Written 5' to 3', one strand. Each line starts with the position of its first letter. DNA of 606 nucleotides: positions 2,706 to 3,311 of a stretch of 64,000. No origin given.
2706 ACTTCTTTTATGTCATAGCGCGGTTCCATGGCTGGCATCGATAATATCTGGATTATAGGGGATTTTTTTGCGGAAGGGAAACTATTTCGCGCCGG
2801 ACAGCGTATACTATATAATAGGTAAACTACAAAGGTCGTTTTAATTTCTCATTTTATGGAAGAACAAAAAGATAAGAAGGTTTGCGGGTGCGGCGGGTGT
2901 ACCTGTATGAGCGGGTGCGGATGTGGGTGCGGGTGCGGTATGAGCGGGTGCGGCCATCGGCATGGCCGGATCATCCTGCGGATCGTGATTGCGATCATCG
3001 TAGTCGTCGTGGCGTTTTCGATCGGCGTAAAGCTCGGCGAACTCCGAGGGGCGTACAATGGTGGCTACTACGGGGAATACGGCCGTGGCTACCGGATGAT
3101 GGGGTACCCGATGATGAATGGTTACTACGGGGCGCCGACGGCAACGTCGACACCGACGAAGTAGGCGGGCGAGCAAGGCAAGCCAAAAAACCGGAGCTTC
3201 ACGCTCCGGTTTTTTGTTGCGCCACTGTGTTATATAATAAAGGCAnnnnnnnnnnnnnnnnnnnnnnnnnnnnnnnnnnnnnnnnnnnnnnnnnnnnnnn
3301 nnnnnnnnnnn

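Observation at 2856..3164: Small membrane protein with N-terminal Cys/Gly metal-cluster-like tract and Gly/Tyr-rich tail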

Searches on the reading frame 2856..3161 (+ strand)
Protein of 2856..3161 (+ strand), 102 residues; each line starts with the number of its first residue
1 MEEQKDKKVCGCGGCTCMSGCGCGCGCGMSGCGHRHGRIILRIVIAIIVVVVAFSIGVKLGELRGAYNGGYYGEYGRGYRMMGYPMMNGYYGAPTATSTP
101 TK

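Call 3: search_protein_families(library=pfam, proteins=[window:2856-3161:+], max_evalue=10)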
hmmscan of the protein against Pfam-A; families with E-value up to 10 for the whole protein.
window:2856-3161:+ (102 aa): 0 families

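Call 4: search_protein_families(library=ncbifam, proteins=[window:2856-3161:+], max_evalue=10)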
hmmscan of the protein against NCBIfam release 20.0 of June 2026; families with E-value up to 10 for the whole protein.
window:2856-3161:+ (102 aa): 0 families

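Call 7: find_homologous_proteins(query=window:2856-3161:+, max_evalue=0.01)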
Query window:2856-3161:+ (102 aa): 3 proteins with E <= 0.01 among 7 candidates.
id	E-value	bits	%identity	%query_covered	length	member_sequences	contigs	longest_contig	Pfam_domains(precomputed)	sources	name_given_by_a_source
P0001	1.1e-40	156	100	73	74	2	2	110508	-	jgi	jgi:hypothetical protein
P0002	5.4e-22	96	61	100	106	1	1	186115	-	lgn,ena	-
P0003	7.2e-13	66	50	100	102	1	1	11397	-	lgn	-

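Call 12: find_encoding_contigs(protein=P0002, flank=6000, max_places=4)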
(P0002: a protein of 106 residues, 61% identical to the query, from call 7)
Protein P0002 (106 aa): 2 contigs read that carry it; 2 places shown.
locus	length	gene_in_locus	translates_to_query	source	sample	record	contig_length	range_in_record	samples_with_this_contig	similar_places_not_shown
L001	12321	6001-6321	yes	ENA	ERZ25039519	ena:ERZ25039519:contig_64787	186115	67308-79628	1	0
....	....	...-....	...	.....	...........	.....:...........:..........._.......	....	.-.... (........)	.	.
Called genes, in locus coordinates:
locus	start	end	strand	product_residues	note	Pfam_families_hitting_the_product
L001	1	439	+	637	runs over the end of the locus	-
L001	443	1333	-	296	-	PF01988:VIT1 (faint)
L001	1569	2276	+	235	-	-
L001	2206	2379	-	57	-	-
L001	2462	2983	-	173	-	PF00011:HSP20, PF04969:CS (weak)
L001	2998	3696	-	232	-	PF13367:PrsW-protease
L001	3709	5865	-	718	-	PF00133:tRNA-synt_1, PF09334:tRNA-synt_1g, PF13603:tRNA-synt_1_2 (faint), PF09334:tRNA-synt_1g, PF00133:tRNA-synt_1, PF08264:Anticodon_1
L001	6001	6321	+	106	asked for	-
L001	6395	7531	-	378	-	PF04024:PspC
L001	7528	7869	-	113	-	PF03551:PadR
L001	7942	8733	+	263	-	PF06790:UPF0259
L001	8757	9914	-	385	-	PF00814:TsaD, PF22521:HypF_C_2 (weak)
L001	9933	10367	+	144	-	-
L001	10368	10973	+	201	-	PF09335:VTT_dom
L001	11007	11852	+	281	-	PF01828:Peptidase_A4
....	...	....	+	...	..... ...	-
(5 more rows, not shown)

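Call 13: find_encoding_contigs(protein=P0003, flank=6000, max_places=4)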
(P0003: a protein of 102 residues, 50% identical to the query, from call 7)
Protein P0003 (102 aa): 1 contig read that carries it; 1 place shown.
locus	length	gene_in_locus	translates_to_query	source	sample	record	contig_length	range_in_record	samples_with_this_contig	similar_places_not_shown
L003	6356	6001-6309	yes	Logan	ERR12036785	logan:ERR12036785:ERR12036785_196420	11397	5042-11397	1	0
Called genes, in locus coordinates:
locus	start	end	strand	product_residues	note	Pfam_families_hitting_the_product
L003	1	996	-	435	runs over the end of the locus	-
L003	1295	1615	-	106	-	PF01329:Pterin_4a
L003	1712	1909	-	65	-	-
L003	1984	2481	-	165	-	PF00011:HSP20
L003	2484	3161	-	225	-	PF13367:PrsW-protease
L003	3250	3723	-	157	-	PF13384:HTH_23 (faint), PF08281:Sigma70_r4_2 (faint), PF00196:GerE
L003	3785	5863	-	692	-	PF00133:tRNA-synt_1, PF09334:tRNA-synt_1g (weak), PF00133:tRNA-synt_1, PF08264:Anticodon_1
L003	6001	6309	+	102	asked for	-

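Call 14: find_homologous_proteins(query=A1, max_evalue=1)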
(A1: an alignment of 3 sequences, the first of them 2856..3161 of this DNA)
Query A1 (3 sequences) (102 aa, profile of the alignment): 27 proteins with E <= 1 among 3686 candidates.
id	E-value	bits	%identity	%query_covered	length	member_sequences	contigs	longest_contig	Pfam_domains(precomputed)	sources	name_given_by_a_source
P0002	8.4e-55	201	61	100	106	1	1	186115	-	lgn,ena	-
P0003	8.1e-45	169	50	100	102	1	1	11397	-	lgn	-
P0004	1.9e-30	123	57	100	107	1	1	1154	-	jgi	jgi:hypothetical protein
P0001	2.0e-30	123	100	73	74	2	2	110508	-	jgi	jgi:hypothetical protein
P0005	2.1e-26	110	50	100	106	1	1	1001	-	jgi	jgi:hypothetical protein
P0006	6.5e-24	102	50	97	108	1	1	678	-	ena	-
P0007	1.6e-14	72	44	99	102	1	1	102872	-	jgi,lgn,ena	-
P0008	6.5e-13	67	39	99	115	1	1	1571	-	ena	-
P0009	3.0e-12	65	51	43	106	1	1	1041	-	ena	-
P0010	8.0e-11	60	49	60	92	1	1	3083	-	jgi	-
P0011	1.8e-10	59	48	65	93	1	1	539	-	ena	-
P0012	1.2e-9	56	43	73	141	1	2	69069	-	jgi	jgi:hypothetical protein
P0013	1.3e-9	56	38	87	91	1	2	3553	-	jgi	jgi:hypothetical protein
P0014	2.0e-9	56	35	62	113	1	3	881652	-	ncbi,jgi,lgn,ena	jgi:hypothetical protein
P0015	2.6e-9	55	44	94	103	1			-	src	-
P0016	1.4e-8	53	35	67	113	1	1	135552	-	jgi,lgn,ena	-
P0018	6.9e-8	51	34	92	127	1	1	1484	-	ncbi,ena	-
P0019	1.7e-7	49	34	61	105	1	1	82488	-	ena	-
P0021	3.2e-7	48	42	32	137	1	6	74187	-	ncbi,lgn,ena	-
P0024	4.9e-6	45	49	48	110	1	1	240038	-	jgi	jgi:hypothetical protein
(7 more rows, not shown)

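Call 15: find_related_loci(query=A1, collection=genome_contigs, flank=6000)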
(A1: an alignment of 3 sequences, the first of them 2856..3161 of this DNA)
Query A1 (102 aa) in genome_contigs; peptide patterns used: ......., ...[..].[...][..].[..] (x = any residue, [..] = any of these).
147 stretches matched a pattern, but none encodes a relative of the query by tblastn (E <= 1e-3).

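Call 20: find_encoding_contigs(protein=P0014, flank=7000, max_places=2)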
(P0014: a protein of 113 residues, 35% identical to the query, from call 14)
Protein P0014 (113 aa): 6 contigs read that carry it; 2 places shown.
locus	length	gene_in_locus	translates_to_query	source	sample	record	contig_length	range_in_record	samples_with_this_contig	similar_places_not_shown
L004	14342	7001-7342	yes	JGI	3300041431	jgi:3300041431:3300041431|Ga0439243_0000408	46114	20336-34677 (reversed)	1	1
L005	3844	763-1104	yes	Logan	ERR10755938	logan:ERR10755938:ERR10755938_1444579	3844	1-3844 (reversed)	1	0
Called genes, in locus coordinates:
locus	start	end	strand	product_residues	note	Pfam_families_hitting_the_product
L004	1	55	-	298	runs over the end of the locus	PF01988:VIT1 (faint)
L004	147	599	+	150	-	-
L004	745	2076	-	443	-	-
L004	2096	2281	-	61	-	-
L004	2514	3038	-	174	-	PF04969:CS (faint), PF00011:HSP20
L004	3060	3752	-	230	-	PF13367:PrsW-protease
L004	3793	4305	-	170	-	PF00196:GerE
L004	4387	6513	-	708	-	PF00133:tRNA-synt_1, PF09334:tRNA-synt_1g, PF13603:tRNA-synt_1_2 (faint), PF00133:tRNA-synt_1, PF08264:Anticodon_1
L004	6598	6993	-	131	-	PF13560:HTH_31, PF12844:HTH_19 (weak), PF01381:HTH_3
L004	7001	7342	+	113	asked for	-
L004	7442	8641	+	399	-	PF01702:TGT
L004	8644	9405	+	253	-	PF01996:F420_ligase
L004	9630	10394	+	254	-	PF12705:PDDEXK_1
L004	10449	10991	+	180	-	PF01936:NYN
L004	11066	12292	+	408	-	PF13742:tRNA_anti_2, PF01336:tRNA_anti-codon (weak), PF02601:Exonuc_VII_L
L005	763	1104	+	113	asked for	-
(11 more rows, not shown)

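Call 21: find_encoding_contigs(protein=P0024, flank=7000, max_places=2)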
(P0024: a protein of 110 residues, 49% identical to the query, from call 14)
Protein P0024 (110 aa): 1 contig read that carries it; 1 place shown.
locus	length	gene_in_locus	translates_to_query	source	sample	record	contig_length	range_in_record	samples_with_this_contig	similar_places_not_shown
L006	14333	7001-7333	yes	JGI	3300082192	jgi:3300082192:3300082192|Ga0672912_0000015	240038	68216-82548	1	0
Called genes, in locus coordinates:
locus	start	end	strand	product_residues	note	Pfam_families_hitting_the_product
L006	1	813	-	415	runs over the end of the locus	PF07992:Pyr_redox_2, PF13454:NAD_binding_9 (faint), PF22366:NDH2_C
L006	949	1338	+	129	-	-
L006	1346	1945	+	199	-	PF09335:VTT_dom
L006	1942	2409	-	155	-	PF00293:NUDIX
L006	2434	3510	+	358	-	PF01180:DHO_dh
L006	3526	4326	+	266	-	PF13739:PdaC (weak), PF11738:DUF3298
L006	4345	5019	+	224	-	PF14360:PAP2_C (weak)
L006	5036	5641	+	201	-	PF09335:VTT_dom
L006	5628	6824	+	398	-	PF13439:Glyco_transf_4, PF13579:Glyco_trans_4_4, PF00534:Glycos_transf_1, PF13692:Glyco_trans_1_4, PF13524:Glyco_trans_1_2 (weak)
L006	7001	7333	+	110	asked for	-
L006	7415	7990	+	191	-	-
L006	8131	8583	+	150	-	-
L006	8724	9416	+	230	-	PF18959:DUF5701 (weak)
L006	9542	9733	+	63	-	-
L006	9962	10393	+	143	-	PF02381:MraZ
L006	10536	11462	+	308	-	PF01795:Methyltransf_5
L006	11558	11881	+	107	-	-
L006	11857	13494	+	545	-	PF03717:PBP_dimer, PF00905:Transpeptidase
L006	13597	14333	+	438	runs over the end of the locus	PF08245:Mur_ligase_M, PF02875:Mur_ligase_C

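Call 22: find_encoding_contigs(protein=P0007, flank=6000, max_places=1)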
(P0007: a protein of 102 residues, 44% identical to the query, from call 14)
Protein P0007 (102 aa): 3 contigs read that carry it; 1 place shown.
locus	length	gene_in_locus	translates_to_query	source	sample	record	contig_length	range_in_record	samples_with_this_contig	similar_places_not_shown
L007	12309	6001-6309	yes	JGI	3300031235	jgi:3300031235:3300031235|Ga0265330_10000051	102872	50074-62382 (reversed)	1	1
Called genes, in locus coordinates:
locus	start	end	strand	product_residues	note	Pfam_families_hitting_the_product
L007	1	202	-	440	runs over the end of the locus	PF26550:Tricorn_2nd (faint)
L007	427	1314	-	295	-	PF02915:Rubrerythrin (faint), PF01988:VIT1 (weak)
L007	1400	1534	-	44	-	-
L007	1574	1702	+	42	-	-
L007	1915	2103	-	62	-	-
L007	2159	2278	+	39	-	-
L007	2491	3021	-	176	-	PF00011:HSP20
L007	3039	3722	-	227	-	PF13367:PrsW-protease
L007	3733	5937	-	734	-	PF00133:tRNA-synt_1, PF01406:tRNA-synt_1e (faint), PF09334:tRNA-synt_1g, PF13603:tRNA-synt_1_2 (weak), PF08264:Anticodon_1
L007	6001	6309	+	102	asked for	-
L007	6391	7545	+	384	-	PF01702:TGT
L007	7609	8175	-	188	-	-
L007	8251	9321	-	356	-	PF00814:TsaD, PF22521:HypF_C_2 (weak)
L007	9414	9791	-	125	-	-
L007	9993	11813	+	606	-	PF00041:fn3 (weak), PF01471:PG_binding_1 (faint)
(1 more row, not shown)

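Call 23: find_encoding_contigs(protein=P0016, flank=6000, max_places=1)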
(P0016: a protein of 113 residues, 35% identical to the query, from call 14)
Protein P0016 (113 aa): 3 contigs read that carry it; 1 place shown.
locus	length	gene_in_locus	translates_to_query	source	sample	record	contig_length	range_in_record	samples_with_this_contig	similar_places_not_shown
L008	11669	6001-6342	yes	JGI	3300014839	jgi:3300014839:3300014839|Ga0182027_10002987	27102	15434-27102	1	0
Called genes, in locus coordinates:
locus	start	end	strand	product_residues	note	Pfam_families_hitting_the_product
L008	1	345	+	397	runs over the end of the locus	PF00390:malic, PF03949:Malic_M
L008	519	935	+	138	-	PF12802:MarR_2, PF01047:MarR, PF01325:Fe_dep_repress (weak), PF13412:HTH_24 (faint), PF13463:HTH_27 (weak)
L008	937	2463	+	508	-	PF25919:BSH_CusB (faint), PF00364:Biotin_lipoyl (faint), PF25917:BSH_RND (weak), PF25984:BSH_YknX, PF25989:YknX_C (weak)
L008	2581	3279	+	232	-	PF25997:BSH_YhbJ (weak), PF25984:BSH_YknX (weak), PF25990:Beta-barrel_YknX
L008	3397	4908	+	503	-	PF07690:MFS_1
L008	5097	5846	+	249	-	PF02424:ApbE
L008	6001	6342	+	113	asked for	-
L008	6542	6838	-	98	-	-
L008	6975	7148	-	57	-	-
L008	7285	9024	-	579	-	PF19077:Big_13 (faint)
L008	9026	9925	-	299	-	PF00963:Cohesin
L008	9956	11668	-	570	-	?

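Call 24: find_encoding_contigs(protein=P0021, flank=6000, max_places=1)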
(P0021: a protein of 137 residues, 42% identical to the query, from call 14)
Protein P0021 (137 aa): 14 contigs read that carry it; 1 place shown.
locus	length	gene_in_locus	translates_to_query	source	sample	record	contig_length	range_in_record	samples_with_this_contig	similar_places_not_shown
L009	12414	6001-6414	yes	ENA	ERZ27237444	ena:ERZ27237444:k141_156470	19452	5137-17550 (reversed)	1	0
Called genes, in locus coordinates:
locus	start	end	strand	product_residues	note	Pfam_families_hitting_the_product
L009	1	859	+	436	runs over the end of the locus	PF03979:Sigma70_r1_1, PF00140:Sigma70_r1_2, PF04542:Sigma70_r2, PF04539:Sigma70_r3, PF04545:Sigma70_r4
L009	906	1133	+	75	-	-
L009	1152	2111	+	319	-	-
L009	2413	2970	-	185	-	PF00011:HSP20, PF04969:CS (weak)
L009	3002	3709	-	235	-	PF13367:PrsW-protease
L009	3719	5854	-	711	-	PF00133:tRNA-synt_1, PF09334:tRNA-synt_1g, PF00133:tRNA-synt_1, PF08264:Anticodon_1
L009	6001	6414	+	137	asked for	-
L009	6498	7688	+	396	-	PF01702:TGT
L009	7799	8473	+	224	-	PF00119:ATP-synt_A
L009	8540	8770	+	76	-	PF00137:ATP-synt_C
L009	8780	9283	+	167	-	PF00430:ATP-synt_B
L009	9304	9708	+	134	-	PF00213:OSCP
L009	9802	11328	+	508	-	PF02874:ATP-synt_ab_N, PF00006:ATP-synt_ab, PF00306:ATP-synt_ab_C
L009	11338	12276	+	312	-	PF00231:ATP-synt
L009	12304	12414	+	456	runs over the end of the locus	PF02874:ATP-synt_ab_N, PF00006:ATP-synt_ab, PF22919:ATP-synt_VA_C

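Call 25: find_encoding_contigs(protein=P0019, flank=6000, max_places=1)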
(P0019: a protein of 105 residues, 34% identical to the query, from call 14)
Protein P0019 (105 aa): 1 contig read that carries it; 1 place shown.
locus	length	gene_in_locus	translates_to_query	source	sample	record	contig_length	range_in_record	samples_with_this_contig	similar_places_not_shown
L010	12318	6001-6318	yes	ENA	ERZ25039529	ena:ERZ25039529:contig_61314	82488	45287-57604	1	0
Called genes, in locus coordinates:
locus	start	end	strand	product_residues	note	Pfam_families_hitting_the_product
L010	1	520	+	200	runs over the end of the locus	-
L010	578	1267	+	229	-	PF07963:N_methyl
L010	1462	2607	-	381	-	PF00814:TsaD, PF22521:HypF_C_2 (weak)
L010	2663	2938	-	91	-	PF00702:Hydrolase, PF13419:HAD_2 (weak)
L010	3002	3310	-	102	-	PF00702:Hydrolase (weak), PF13419:HAD_2 (weak)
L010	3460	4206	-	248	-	PF10223:Menorin_N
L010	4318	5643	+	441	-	PF13742:tRNA_anti_2, PF01336:tRNA_anti-codon, PF02601:Exonuc_VII_L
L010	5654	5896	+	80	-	-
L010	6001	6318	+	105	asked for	-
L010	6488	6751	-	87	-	-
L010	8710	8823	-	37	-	-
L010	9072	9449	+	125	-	PF00072:Response_reg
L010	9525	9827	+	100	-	PF01245:Ribosomal_L19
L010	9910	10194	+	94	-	PF04977:DivIC (weak)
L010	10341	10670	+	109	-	-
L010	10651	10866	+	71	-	-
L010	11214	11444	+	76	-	PF01176:eIF-1a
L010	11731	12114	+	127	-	PF00416:Ribosomal_S13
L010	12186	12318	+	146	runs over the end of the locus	PF00411:Ribosomal_S11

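Call 26: search_protein_representatives(alignment_id=A2)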
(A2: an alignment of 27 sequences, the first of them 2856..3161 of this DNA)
Query: 27 sequences, 117 profile positions. Proteins with E-value up to 0.001 (for the whole library): 1294; up to 1e-10: 621; up to 1e-30: 1. The best 150 are listed.
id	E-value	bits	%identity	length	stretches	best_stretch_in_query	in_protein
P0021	6.7e-31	123.3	-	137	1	2-114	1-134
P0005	3.9e-30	120.8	-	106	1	2-106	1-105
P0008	1.3e-28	115.9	-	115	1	2-104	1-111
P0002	8.7e-28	113.2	-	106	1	2-105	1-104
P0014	1.1e-25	106.5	-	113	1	2-109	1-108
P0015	9.6e-25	103.4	-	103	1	2-96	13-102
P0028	1.6e-24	102.7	-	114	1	2-107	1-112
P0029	7.2e-24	100.6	-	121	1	2-107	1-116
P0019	9.3e-24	100.2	-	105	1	2-107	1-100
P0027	4.1e-23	98.1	-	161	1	2-117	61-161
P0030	1.5e-22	96.3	-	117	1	2-109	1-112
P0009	2.4e-22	95.7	-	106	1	2-98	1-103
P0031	2.6e-22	95.6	-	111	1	2-106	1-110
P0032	5.1e-22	94.6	-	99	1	2-100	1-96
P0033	5.3e-22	94.6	-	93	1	2-98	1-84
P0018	9.9e-22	93.7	-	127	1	1-113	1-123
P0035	1.6e-21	93.1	-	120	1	2-111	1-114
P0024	6.1e-19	84.7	-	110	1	2-105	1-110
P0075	3.4e-18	82.3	-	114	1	2-86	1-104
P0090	1.5e-17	80.2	-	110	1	2-96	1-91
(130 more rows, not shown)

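Call 29: list_cluster_members(proteins=[P0014, P0021, P0018])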
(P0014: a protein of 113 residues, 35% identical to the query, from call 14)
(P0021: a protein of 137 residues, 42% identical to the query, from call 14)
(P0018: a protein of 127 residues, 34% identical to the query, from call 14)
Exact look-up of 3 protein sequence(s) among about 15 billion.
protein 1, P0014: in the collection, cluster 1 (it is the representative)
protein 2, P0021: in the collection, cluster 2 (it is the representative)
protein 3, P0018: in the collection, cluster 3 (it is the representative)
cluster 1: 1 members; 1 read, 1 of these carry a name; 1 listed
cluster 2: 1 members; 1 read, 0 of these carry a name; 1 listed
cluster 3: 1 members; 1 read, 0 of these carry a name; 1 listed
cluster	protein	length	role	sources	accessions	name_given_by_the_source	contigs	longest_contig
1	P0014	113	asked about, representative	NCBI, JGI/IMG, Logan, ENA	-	hypothetical protein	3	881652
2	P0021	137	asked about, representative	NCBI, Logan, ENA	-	-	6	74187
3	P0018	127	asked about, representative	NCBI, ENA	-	-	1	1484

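Call 31: search_protein_families(library=pfam, alignment_id=A3, max_evalue=0.1)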
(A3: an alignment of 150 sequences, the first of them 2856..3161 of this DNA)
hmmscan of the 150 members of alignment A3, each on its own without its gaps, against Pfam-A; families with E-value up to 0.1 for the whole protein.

A. member 1, window:2856-3161:+ (102 aa): 0 families

B. families by the number of members that match (of 150 scanned): 27 families (the first 25 are shown)
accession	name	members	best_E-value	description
PF17228.7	SGP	3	0.0031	Sulphur globule protein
PF11395.13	bCoV_NS7B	3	0.025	Betacoronavirus NS7B protein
PF08113.16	CoxIIa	3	0.028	Cytochrome c oxidase subunit IIa family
PF20382.3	DUF6677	2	0.044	Family of unknown function (DUF6677)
PF13996.11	YobH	2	0.048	YobH-like protein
PF15621.11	PROL5-SMR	1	0.011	Proline-rich submaxillary gland androgen-regulated family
PF03006.26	HlyIII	1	0.012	Haemolysin-III related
PF16073.10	SAT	1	0.017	Starter unit:ACP transacylase in aflatoxin biosynthesis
PF03707.21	MHYT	1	0.017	Bacterial signalling protein N terminal repeat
PF10151.14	TMEM214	1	0.019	TMEM214, C-terminal, caspase 4 activator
PF17259.7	DUF5325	1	0.02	Family of unknown function (DUF5325)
PF11669.13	WBP-1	1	0.021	WW domain-binding protein 1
PF10917.13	Fungus-induced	1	0.024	Fungus-induced protein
PF03613.19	EIID-AGA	1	0.028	PTS system mannose/fructose/sorbose family IID component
PF19896.4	DUF6369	1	0.044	Family of unknown function (DUF6369)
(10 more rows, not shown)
